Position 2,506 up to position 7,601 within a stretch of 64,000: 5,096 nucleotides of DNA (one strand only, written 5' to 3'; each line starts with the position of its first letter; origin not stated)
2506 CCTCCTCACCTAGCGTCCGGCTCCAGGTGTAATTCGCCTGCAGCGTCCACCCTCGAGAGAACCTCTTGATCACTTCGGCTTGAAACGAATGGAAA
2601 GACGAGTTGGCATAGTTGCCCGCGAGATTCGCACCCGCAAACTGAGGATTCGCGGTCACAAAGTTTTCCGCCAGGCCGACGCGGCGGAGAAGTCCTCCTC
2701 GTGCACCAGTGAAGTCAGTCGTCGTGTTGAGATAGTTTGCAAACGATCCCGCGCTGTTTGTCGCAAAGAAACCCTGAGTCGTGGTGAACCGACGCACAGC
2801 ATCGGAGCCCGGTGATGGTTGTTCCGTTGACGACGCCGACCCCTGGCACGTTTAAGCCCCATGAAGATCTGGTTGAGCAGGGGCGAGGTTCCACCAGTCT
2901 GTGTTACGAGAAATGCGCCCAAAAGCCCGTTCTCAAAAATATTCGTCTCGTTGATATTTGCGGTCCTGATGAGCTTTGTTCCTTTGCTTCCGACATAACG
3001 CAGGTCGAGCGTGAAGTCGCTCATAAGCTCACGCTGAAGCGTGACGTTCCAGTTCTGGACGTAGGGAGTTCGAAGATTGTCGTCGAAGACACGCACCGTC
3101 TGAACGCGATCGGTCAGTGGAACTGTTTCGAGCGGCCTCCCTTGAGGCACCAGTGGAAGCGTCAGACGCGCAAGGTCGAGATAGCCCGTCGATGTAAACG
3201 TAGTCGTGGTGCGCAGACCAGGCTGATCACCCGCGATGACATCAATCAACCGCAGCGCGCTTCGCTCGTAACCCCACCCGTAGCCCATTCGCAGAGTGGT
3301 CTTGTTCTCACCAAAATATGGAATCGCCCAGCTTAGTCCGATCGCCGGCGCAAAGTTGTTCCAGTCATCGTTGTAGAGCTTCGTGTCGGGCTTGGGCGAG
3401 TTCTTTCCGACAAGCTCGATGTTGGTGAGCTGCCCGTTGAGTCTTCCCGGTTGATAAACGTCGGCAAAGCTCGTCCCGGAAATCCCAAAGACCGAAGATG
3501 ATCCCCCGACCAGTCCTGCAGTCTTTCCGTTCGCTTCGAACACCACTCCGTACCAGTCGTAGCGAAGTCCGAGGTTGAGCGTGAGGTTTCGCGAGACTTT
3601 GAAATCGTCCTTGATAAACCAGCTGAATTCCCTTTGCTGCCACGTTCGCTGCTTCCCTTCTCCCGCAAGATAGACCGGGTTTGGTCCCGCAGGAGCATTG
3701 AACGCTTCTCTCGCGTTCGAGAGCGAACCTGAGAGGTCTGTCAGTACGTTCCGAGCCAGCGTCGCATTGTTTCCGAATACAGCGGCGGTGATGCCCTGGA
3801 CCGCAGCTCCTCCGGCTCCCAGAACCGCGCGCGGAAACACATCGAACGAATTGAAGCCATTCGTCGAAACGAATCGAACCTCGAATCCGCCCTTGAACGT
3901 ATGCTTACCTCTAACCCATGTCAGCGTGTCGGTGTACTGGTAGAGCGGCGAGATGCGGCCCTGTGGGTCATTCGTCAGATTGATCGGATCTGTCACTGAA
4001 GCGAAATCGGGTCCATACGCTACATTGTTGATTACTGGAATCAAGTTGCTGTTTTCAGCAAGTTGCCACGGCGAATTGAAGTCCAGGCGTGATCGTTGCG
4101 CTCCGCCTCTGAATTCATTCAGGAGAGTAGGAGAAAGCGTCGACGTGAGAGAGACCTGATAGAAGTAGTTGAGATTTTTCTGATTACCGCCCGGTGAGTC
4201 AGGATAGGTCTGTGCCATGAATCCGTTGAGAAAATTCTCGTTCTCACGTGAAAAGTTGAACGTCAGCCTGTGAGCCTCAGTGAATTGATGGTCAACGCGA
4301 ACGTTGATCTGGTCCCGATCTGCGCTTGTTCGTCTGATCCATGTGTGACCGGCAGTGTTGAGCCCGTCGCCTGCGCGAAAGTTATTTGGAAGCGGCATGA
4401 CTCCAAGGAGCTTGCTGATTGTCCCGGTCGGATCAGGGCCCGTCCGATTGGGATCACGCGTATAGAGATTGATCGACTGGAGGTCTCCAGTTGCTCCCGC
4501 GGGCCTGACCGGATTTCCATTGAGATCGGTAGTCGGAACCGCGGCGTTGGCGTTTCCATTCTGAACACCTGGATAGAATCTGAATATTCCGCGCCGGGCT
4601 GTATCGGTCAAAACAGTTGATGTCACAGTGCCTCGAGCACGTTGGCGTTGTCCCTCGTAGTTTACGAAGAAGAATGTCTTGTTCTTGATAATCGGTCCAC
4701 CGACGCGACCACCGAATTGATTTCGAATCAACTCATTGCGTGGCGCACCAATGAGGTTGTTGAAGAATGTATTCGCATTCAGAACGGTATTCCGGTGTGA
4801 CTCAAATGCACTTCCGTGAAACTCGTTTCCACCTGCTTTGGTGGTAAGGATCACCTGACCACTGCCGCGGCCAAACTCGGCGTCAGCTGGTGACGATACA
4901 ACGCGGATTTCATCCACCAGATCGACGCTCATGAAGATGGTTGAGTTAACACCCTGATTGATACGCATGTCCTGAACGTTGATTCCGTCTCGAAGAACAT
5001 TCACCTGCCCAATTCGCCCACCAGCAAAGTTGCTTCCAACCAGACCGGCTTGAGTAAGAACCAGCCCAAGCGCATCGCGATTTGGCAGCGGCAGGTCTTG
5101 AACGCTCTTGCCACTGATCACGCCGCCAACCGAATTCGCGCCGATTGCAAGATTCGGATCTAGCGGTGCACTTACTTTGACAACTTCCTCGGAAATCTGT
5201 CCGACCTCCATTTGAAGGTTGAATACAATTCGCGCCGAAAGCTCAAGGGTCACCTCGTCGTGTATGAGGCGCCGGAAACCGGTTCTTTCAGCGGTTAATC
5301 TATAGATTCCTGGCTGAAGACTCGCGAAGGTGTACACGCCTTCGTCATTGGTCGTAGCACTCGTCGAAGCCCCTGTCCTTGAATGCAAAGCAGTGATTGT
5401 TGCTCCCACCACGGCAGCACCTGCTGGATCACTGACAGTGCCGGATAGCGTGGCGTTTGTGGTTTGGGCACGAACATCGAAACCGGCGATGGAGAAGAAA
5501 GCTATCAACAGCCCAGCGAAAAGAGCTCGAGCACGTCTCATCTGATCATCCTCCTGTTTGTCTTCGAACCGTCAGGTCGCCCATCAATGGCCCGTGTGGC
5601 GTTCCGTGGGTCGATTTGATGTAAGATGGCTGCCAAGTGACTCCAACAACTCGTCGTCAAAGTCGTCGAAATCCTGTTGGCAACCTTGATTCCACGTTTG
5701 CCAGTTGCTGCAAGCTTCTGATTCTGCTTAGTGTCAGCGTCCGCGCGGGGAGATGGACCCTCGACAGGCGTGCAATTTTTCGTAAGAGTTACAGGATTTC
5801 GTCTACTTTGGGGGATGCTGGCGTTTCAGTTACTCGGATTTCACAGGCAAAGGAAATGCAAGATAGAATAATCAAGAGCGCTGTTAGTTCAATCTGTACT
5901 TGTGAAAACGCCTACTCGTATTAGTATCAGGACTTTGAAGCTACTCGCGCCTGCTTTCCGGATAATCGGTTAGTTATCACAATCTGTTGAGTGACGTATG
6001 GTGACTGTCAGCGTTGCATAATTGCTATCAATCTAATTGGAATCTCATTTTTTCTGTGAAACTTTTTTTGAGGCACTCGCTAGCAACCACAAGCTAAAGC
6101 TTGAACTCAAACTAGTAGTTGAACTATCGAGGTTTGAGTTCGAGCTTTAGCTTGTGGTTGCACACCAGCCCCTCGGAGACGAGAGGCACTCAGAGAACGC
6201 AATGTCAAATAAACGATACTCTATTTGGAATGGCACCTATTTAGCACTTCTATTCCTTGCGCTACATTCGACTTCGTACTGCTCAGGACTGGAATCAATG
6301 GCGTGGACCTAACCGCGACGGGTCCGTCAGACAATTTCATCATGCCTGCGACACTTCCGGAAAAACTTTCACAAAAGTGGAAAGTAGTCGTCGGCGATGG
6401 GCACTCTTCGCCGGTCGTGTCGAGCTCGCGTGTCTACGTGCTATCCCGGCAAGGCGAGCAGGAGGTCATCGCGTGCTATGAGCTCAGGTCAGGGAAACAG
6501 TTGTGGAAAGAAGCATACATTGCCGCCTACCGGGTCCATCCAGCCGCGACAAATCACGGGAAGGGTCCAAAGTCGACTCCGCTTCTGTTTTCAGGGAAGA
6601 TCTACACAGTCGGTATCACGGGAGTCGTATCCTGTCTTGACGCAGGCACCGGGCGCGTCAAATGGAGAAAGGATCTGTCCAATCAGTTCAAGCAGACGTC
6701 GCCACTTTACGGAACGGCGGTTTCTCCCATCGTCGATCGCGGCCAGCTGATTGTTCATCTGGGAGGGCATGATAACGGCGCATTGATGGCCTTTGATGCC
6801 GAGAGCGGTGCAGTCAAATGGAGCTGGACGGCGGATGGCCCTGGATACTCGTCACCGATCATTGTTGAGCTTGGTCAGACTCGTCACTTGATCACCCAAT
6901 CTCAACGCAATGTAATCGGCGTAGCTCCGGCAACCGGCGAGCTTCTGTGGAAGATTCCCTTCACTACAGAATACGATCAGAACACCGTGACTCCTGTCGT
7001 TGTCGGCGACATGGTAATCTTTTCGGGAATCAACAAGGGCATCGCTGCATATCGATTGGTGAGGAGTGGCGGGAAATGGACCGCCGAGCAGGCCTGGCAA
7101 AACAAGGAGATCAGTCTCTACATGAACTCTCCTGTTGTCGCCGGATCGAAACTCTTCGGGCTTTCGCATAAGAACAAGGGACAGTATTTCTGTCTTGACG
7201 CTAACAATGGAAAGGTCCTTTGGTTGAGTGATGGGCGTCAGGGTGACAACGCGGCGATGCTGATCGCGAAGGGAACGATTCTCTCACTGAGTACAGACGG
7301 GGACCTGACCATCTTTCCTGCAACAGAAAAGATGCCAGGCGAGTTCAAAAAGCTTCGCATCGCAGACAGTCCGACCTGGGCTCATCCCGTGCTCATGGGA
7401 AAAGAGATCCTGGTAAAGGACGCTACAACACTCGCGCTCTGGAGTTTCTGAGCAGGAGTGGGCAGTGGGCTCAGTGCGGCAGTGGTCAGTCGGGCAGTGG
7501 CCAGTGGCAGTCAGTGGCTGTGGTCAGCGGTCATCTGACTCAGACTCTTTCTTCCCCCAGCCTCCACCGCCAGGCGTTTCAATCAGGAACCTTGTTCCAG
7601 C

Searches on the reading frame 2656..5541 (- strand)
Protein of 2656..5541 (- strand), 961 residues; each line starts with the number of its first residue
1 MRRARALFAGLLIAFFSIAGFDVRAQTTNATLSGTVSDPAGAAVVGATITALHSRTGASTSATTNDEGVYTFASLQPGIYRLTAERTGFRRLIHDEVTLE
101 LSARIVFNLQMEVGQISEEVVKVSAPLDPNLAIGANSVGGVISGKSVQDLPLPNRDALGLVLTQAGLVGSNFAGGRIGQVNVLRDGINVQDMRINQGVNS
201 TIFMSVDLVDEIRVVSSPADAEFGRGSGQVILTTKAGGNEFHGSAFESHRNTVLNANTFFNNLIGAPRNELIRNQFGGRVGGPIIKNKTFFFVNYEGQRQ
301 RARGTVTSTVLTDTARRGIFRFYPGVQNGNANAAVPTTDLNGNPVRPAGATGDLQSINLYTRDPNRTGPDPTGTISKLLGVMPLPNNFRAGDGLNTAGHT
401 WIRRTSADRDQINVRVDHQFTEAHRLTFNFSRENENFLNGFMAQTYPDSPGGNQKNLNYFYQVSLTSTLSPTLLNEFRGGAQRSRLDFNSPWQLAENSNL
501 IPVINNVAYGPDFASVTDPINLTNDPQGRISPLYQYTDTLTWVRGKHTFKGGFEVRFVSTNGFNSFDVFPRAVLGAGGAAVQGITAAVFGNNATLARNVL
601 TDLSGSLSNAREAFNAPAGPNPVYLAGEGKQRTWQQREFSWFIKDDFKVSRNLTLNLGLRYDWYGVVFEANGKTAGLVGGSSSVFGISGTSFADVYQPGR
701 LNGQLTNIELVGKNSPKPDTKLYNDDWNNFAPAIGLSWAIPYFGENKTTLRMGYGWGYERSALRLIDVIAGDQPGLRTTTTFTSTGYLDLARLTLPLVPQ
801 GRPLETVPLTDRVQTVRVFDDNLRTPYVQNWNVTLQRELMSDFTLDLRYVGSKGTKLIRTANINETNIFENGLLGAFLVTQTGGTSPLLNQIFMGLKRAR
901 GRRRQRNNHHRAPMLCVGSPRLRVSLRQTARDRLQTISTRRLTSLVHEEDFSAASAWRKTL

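Call 36: search_protein_families(library=pfam, proteins=[window:2656-5541:-], max_evalue=0.00001)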
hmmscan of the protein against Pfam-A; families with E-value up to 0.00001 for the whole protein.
window:2656-5541:- (961 aa): 2 families
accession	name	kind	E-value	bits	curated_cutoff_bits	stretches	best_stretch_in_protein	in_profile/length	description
PF25183.1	OMP_b-brl_4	-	5e-109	366.4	30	1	233-868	1-573/838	Outer membrane beta barrel domain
PF13620.12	CarboxypepD_reg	-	9.6e-18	64.8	32.3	1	31-111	1-81/82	Carboxypeptidase regulatory-like domain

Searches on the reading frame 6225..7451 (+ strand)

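Call 36: search_protein_families(library=pfam, proteins=[window:6225-7451:+], max_evalue=0.00001)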
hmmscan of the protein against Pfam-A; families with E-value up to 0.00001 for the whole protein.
window:6225-7451:+ (408 aa): 4 families
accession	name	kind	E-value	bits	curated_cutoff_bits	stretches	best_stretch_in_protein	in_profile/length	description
PF13360.13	PQQ_2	-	2.9e-36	125.7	27.6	1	80-333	3-231/233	Outer membrane protein assembly factor BamB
PF13570.13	Beta-prop_ACSF4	-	2e-16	60.8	133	1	61-397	7-317/329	Beta-alanine-activating enzyme, beta-propeller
PF01011.28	PQQ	-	2.8e-12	46.6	26.7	0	113-155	47-89/595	Glucose/ethanol/alcohol dehydrogenase, beta-propeller domain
PF25293.1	Beta-prop_EMC1_N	-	6.6e-06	26.4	34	0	84-268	2-170/219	EMC1 N-terminal beta-propeller domain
